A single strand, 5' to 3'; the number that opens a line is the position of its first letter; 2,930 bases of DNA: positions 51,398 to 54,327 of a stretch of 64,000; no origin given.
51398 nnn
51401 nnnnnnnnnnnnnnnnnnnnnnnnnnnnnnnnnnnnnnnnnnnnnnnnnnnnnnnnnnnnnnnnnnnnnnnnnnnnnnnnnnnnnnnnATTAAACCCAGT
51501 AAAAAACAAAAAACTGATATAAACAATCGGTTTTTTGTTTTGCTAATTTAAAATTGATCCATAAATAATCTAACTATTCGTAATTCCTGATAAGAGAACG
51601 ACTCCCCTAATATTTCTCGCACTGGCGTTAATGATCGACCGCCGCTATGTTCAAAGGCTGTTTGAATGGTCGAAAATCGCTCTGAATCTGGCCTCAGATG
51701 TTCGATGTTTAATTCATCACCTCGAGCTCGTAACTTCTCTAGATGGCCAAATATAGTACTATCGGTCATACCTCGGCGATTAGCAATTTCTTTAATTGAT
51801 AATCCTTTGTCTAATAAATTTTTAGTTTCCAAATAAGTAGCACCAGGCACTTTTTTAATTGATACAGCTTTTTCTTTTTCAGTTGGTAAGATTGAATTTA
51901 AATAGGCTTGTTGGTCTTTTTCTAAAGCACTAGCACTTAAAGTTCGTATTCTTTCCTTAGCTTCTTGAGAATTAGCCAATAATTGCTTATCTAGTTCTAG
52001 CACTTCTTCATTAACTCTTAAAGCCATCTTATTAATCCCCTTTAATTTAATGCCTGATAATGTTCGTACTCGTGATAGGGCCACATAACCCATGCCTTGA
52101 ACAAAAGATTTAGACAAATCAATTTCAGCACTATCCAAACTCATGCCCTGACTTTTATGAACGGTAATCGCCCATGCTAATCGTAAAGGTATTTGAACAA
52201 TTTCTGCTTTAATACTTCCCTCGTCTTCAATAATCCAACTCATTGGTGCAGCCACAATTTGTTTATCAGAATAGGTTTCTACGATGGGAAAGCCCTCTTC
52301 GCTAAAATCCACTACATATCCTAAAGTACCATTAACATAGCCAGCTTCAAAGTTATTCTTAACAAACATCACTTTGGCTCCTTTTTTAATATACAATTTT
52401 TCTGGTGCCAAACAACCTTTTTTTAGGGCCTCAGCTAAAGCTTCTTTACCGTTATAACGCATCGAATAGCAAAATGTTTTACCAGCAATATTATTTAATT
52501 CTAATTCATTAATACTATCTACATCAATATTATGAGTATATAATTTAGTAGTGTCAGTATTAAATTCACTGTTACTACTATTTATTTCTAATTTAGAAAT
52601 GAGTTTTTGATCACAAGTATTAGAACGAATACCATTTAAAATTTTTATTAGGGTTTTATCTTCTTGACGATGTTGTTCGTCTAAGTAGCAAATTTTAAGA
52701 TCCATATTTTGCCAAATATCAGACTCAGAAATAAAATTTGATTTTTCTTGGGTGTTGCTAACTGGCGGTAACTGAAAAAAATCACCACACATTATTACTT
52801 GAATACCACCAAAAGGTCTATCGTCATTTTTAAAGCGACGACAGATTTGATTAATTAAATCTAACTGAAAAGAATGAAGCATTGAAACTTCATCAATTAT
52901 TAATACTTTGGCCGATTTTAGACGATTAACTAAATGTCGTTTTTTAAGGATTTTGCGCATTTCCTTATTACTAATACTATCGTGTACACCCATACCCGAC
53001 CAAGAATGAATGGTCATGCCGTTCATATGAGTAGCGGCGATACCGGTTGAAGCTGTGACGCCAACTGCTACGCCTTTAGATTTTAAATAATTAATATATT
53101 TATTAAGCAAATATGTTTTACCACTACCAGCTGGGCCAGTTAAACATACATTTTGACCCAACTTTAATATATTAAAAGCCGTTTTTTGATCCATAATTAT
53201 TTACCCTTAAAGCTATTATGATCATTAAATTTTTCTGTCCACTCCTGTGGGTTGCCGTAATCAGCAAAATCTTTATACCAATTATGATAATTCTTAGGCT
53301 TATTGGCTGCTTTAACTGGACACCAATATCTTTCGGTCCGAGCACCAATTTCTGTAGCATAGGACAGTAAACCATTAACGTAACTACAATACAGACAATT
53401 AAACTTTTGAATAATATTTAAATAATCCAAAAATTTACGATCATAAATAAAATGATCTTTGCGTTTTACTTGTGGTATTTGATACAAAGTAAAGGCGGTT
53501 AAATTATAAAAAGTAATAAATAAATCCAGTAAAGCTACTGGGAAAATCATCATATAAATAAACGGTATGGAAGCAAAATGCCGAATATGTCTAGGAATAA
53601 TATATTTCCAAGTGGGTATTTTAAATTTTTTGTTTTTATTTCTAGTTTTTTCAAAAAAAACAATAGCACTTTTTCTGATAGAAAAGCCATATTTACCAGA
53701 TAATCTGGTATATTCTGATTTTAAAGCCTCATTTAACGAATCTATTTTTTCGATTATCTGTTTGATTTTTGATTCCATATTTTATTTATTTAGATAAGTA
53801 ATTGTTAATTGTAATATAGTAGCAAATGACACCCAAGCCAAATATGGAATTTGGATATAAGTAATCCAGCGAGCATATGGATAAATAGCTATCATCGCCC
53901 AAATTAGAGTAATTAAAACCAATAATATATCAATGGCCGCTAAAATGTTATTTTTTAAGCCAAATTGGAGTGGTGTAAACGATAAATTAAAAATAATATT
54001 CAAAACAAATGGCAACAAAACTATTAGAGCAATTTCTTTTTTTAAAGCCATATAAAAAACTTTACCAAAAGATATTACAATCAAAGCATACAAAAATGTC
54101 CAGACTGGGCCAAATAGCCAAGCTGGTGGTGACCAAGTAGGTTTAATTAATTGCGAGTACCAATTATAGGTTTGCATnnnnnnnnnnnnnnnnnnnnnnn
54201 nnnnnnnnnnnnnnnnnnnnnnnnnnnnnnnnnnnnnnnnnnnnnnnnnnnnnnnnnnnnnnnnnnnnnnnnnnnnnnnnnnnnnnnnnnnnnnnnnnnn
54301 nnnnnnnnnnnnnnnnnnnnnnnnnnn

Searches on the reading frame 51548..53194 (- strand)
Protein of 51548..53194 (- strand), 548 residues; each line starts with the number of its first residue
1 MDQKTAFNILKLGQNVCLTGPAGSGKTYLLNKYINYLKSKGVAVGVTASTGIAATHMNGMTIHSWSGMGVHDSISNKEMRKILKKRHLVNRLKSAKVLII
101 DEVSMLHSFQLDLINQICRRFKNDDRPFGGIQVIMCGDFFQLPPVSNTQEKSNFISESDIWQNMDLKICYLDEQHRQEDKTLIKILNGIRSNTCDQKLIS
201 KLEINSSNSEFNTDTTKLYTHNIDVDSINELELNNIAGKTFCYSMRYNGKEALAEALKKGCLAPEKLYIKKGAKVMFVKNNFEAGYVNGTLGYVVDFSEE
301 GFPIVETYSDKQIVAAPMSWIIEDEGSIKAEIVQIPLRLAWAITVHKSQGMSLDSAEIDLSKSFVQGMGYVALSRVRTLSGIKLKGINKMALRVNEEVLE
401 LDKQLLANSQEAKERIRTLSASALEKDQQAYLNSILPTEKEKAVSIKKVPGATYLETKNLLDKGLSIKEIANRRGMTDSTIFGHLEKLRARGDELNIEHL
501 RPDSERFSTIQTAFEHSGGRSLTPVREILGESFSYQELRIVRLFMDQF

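Call 7: search_protein_families(library=pfam, proteins=[window:51548-53194:-], max_evalue=1)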
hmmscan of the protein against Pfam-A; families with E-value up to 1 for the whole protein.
window:51548-53194:- (548 aa): 47 families (the best 25 are shown)
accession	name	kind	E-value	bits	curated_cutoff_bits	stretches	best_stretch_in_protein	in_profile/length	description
PF05970.20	PIF1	-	1e-38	133.6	25.9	1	3-180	6-192/223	PIF1-like helicase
PF14493.12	HTH_40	-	1.1e-21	77.3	27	1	453-542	1-89/89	Helix-turn-helix domain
PF13604.12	AAA_30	-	1.2e-16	61.4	27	1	3-195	6-174/191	AAA domain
PF13245.12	AAA_19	-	5.1e-16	59.5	25.1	1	5-146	3-133/134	AAA domain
PF13401.12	AAA_22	-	5.7e-09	36.8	27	1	14-137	6-122/130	AAA domain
PF21530.3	Pif1_2B_dom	-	3.6e-07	30.2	23.9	1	253-297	2-47/47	DNA helicase Pif1, 2B domain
PF07728.20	AAA_5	-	9.5e-06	26.1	22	1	15-111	1-83/139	AAA domain (dynein-related subfamily)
PF03266.21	NTPase_1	-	2.1e-05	24.9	23.9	1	15-51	1-38/168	NTPase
PF01443.25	Viral_helicase1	-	3.4e-05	24.2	21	1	19-116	4-82/228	Viral superfamily 1 RNA helicase core domain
PF00270.35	DEAD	-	0.00017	21.8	26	1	2-114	3-138/167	DEAD/DEAH box helicase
PF13479.12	AAA_24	-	0.0003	21.1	27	1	14-121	3-91/195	AAA domain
PF00004.35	AAA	-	0.00032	21.6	21.2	1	16-135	1-106/131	ATPase family associated with various cellular activities (AAA)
PF13191.12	AAA_16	-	0.00037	21.5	32.6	1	14-46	25-56/167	AAA ATPase domain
PF13173.12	AAA_14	-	0.00049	20.5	27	1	15-111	4-79/129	AAA domain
PF00437.27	T2SSE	-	0.0005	19.3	24.9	1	15-73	144-203/370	Type II/IV secretion system protein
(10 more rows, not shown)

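Call 68: search_protein_families(library=padloc, proteins=[window:51548-53194:-], max_evalue=0.01)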
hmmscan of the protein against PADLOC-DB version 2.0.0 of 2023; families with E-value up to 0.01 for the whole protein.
window:51548-53194:- (548 aa): 15 families
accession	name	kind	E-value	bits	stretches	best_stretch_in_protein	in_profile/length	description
PDLC05064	PDC-S68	-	4.5e-21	72.3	2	16-178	703-857/1273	-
PDLC04475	PDC-M16A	-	4.5e-17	59.8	1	17-299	35-333/721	-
PDLC05065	PDC-S68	-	2.5e-16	56.7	2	2-145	609-745/1221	-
PDLC01734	typeIV_RecD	-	2.6e-16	57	1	3-193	344-519/763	RecD_0_IVD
PDLC04476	PDC-M16A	-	8.8e-15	52.1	1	17-299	29-327/691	-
PDLC01148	RecD_like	-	1.1e-14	51.7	1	16-182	331-478/719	RecD/Tra ATPase fused to N-terminal HHH domain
PDLC05066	PDC-S68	-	1.4e-11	41.2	1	17-156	597-732/1202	-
PDLC04472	PDC-M16A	-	3.4e-08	30.3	1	17-296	244-539/930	-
PDLC04474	PDC-M16A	-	3.2e-06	23.9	1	17-207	239-438/917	-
PDLC05035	PDC-S53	-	1.3e-05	21.5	0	328-359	806-837/900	-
PDLC04140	mad8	-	3.8e-05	21.4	1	11-85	25-76/314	mads_8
PDLC00185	HamB1|HamB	-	0.0007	15.6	1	3-37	147-182/871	DEAD-box helicase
PDLC04787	PDC-S01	-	0.0021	15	0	17-118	31-115/412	-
PDLC01438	Csa3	-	0.0042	15.2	1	416-498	111-190/305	"CAS-I,CAS-II,CAS-III,CAS-IV,CAS-V,CAS-VI; associated_signaling"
PDLC00135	GajB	-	0.0044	14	0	4-39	11-46/603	UrvD helicase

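Call 81: search_protein_families(library=ncbifam, proteins=[window:51548-53194:-], max_evalue=0.001)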
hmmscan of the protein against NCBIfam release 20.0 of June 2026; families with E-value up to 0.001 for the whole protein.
window:51548-53194:- (548 aa): 7 families
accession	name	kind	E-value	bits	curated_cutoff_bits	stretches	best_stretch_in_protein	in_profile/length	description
TIGR01448.2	helicase_RecD2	equivalog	1.3e-25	89.6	500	1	3-351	321-651/713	SF1B family DNA helicase RecD2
TIGR02768.1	TraA_Ti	equivalog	5e-16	58.2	590.45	2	266-377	612-708/751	Ti-type conjugative transfer relaxase TraA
NF010464.0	PRK13889.1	subfamily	1.4e-12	46.3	1015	1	271-378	603-695/992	conjugal transfer relaxase TraA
TIGR01447.1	recD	equivalog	1.5e-12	46.9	310.15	1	5-148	155-307/597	exodeoxyribonuclease V subunit alpha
NF010402.0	PRK13826.1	subfamily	1.4e-05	23.1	1317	0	270-377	635-730/1102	Dtr system oriT relaxase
NF038214.1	IS21_help_AAA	equivalog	0.0002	21.1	200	0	10-105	87-162/232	IS21-like element helper ATPase IstB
NF010248.0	PRK13695.1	equivalog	0.00038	20.2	156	0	15-45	5-35/180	NTPase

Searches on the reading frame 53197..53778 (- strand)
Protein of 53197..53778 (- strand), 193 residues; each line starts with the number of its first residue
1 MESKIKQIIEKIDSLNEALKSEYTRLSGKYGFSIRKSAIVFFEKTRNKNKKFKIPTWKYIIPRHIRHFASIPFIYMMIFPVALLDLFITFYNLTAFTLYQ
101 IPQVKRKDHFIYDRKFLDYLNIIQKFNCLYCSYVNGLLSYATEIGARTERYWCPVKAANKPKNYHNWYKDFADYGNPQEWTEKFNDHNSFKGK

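Call 7: search_protein_families(library=pfam, proteins=[window:53197-53778:-], max_evalue=1)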
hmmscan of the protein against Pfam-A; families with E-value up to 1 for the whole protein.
window:53197-53778:- (193 aa): 0 families

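Call 68: search_protein_families(library=padloc, proteins=[window:53197-53778:-], max_evalue=0.01)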
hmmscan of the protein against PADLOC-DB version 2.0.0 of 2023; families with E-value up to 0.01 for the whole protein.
window:53197-53778:- (193 aa): 0 families

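Call 81: search_protein_families(library=ncbifam, proteins=[window:53197-53778:-], max_evalue=0.001)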
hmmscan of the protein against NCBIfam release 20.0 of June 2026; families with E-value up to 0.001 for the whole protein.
window:53197-53778:- (193 aa): 0 families

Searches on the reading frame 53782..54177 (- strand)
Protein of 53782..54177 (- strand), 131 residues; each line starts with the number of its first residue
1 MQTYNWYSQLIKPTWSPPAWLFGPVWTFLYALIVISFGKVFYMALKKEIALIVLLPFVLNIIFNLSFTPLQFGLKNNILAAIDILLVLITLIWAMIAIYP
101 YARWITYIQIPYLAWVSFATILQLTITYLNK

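Call 7: search_protein_families(library=pfam, proteins=[window:53782-54177:-], max_evalue=1)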
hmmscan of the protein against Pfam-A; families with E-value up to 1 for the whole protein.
window:53782-54177:- (131 aa): 3 families
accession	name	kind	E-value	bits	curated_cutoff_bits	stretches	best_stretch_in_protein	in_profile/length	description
PF03073.20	TspO_MBR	-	5.2e-29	101.3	24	1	3-128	20-144/145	TspO/MBR family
PF07123.17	PsbW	-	0.031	14.7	25.4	1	68-99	90-119/133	Photosystem II reaction centre W protein (PsbW)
PF04123.18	DUF373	-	0.047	13.6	28.3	1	20-89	261-333/335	Domain of unknown function (DUF373)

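Call 68: search_protein_families(library=padloc, proteins=[window:53782-54177:-], max_evalue=0.01)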
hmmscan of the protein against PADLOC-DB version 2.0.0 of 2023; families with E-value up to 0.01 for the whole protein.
window:53782-54177:- (131 aa): 0 families

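Call 81: search_protein_families(library=ncbifam, proteins=[window:53782-54177:-], max_evalue=0.001)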
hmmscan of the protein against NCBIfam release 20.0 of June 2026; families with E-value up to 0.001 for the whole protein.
window:53782-54177:- (131 aa): 1 family
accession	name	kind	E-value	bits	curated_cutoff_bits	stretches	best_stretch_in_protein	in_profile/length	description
NF047825.1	T-richsensTspOAlph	equivalog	5.7e-19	68.8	180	1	3-130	25-148/152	tryptophan-rich sensory protein TspO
